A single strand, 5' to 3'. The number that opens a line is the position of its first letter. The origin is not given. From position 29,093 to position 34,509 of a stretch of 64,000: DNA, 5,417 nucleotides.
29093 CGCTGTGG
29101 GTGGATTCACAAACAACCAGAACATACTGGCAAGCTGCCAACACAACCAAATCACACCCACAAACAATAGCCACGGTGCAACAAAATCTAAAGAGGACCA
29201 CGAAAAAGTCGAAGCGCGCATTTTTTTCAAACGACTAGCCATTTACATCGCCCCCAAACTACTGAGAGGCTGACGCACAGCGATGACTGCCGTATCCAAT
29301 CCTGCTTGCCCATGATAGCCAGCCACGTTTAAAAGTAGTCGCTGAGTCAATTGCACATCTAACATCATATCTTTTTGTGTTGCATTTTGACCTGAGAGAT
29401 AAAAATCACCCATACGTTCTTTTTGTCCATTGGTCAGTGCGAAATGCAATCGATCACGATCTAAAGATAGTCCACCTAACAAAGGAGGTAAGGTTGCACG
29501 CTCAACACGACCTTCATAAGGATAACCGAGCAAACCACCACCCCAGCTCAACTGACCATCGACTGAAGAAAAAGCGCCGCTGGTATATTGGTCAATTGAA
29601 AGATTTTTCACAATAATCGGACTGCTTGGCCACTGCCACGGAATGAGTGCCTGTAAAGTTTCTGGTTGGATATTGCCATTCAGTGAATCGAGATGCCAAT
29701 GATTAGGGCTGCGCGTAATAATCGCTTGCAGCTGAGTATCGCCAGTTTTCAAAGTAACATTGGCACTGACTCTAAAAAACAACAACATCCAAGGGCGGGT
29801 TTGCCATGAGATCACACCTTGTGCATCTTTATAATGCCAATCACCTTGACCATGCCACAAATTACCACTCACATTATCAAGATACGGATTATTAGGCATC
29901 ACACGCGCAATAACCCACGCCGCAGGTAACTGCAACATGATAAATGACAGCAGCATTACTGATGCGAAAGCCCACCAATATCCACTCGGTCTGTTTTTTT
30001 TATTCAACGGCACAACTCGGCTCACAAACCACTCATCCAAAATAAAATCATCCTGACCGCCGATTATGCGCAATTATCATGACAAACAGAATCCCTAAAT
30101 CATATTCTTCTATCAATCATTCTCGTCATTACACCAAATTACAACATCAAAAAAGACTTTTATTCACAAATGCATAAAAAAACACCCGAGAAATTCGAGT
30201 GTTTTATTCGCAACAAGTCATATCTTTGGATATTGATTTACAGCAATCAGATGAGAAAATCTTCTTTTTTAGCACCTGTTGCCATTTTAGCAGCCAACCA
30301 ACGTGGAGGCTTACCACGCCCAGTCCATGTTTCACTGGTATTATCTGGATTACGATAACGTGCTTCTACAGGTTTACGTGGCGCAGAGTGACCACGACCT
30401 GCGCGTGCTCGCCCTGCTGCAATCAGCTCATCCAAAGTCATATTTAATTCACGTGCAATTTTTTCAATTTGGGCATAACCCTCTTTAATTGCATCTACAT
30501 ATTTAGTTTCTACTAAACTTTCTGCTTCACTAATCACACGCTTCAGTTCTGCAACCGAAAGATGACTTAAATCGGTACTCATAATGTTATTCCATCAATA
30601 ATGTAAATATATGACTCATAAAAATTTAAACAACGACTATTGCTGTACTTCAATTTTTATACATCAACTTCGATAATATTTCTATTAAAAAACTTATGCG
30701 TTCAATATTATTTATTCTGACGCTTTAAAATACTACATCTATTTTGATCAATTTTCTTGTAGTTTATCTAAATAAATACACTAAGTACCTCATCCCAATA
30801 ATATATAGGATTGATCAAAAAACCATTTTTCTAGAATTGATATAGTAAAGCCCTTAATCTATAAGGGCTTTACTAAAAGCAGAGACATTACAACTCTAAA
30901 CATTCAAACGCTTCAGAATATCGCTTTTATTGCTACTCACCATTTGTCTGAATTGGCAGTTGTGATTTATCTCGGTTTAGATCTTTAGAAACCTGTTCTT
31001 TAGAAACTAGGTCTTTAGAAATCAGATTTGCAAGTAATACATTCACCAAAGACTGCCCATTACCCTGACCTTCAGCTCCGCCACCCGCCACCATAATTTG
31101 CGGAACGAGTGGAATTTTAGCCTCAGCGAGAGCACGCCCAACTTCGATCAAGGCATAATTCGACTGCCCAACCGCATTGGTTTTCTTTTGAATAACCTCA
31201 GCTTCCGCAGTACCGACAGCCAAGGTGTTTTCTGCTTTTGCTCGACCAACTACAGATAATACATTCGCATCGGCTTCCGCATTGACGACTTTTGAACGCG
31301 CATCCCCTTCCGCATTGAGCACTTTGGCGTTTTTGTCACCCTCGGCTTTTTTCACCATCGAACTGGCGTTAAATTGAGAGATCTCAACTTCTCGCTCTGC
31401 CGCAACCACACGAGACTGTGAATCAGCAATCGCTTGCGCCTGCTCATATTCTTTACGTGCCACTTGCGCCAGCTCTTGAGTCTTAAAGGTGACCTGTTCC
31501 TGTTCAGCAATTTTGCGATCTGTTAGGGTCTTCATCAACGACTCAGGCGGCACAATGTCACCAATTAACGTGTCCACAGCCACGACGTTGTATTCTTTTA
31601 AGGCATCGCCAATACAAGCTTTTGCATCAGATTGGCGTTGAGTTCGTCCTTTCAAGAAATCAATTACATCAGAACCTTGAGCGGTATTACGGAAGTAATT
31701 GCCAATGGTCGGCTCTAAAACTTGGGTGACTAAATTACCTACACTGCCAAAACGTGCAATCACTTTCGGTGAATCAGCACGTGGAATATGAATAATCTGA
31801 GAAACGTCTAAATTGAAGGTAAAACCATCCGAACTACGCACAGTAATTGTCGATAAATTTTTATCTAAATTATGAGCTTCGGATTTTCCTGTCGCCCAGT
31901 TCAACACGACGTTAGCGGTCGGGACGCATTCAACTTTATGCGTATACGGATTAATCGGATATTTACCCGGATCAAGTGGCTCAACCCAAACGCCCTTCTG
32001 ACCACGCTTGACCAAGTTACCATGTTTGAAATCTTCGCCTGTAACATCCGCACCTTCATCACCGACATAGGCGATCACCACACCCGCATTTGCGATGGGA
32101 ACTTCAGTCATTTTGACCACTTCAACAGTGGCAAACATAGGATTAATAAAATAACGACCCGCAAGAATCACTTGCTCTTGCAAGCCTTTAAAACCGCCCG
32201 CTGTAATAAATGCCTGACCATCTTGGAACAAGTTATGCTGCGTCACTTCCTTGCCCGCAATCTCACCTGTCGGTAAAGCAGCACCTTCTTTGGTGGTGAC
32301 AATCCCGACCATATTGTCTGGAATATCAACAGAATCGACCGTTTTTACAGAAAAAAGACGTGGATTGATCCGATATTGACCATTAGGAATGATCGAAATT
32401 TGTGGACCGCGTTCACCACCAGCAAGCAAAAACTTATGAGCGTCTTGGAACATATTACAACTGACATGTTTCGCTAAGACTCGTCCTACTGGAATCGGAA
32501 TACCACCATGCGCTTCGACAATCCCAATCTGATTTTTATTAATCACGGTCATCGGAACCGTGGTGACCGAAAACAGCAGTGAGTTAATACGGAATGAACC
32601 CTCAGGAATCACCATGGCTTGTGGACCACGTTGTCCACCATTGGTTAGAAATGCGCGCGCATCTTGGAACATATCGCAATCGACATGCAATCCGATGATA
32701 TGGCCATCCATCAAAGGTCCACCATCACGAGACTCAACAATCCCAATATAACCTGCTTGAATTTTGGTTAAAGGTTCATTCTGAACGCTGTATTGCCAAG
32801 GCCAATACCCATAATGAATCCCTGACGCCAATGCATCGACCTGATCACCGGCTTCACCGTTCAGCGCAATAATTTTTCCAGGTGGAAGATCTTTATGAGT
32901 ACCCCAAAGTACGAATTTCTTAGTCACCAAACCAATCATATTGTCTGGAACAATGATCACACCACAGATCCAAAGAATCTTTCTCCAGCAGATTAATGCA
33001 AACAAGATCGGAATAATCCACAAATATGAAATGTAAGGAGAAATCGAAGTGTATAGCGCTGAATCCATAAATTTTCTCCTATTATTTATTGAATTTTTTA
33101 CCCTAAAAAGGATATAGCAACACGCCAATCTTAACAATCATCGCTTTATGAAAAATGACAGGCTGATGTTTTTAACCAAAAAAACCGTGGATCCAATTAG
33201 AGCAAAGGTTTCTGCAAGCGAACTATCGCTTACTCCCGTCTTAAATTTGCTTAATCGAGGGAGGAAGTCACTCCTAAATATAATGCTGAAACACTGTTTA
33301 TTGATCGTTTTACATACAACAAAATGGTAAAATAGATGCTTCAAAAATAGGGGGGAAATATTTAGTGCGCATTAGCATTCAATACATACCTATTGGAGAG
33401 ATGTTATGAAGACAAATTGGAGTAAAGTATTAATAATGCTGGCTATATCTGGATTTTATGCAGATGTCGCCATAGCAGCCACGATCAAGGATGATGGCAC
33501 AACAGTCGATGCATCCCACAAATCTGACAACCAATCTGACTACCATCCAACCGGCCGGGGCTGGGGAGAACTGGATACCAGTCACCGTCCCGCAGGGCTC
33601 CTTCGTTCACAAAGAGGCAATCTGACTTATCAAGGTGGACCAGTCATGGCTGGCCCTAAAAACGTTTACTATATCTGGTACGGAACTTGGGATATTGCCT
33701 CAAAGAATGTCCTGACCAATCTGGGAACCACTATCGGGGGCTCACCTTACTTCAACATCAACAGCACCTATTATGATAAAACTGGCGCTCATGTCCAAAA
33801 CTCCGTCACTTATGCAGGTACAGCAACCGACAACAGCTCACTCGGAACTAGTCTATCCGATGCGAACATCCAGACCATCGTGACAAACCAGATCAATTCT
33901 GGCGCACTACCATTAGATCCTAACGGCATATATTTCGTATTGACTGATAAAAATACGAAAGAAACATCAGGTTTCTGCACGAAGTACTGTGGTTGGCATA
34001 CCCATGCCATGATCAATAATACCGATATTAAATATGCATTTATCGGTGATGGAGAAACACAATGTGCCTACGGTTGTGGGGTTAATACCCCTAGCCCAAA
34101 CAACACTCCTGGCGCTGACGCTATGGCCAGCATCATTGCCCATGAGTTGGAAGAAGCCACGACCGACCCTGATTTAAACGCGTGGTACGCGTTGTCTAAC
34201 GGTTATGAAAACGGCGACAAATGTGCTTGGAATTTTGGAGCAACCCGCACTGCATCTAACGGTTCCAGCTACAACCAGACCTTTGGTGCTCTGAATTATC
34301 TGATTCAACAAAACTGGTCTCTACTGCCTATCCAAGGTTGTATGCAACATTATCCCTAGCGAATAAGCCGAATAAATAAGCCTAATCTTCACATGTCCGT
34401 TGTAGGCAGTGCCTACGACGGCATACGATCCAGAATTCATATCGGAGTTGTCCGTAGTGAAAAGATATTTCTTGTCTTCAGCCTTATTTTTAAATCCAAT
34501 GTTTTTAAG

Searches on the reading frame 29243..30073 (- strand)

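Call 8: search_protein_families(library=pfam, proteins=[window:29243-30073:-], max_evalue=0.001)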
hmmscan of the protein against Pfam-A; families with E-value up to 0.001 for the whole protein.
window:29243-30073:- (276 aa): 1 family
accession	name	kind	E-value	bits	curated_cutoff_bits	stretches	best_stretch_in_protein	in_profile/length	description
PF01203.25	T2SSN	-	9.1e-09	36.1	29.6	1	65-235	5-173/211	Type II secretion system (T2SS), protein N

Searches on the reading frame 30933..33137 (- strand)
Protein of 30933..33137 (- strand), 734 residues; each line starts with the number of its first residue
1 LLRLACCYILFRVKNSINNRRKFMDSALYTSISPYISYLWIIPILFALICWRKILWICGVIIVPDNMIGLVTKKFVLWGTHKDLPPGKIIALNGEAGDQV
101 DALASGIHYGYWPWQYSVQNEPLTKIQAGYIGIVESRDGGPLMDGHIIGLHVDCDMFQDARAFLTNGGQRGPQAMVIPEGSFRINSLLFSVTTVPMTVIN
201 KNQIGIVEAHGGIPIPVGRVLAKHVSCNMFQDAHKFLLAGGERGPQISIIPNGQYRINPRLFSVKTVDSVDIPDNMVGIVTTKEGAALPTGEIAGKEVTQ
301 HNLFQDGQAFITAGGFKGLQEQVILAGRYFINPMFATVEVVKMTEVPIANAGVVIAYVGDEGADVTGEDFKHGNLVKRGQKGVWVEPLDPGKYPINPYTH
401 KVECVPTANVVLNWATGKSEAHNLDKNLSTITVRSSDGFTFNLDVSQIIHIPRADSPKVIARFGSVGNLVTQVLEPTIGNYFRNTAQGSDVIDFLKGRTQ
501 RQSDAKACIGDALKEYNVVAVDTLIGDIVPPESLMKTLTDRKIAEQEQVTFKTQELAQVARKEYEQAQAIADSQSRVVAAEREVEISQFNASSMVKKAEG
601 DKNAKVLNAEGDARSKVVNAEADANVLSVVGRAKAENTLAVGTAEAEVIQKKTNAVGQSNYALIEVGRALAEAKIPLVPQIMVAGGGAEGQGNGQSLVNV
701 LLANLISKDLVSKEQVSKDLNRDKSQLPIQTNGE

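Call 8: search_protein_families(library=pfam, proteins=[window:30933-33137:-], max_evalue=0.001)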
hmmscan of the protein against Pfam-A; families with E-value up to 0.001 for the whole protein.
window:30933-33137:- (734 aa): 1 family
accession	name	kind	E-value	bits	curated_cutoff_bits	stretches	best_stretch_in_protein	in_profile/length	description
PF01145.31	Band_7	-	1.3e-27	97.4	23.6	1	381-563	14-175/176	SPFH domain / Band 7 family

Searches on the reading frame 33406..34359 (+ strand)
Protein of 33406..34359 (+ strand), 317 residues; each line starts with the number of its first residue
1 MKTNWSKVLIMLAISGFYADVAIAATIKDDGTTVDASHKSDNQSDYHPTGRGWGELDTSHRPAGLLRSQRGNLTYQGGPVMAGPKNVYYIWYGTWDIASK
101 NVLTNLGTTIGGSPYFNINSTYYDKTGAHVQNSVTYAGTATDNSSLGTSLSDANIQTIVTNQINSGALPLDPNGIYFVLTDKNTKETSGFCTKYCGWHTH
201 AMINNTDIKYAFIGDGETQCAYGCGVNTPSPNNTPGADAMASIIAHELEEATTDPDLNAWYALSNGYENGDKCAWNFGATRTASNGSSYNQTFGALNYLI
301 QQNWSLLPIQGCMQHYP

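Call 57: search_protein_families(library=pfam, proteins=[window:33406-34359:+], max_evalue=0.00001)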
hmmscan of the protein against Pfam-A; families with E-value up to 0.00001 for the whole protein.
window:33406-34359:+ (317 aa): 1 family
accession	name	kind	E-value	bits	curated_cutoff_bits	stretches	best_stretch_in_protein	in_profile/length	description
PF04674.17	Phi_1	-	3e-28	99.4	25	1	73-282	1-233/276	Phosphate-induced protein 1 conserved region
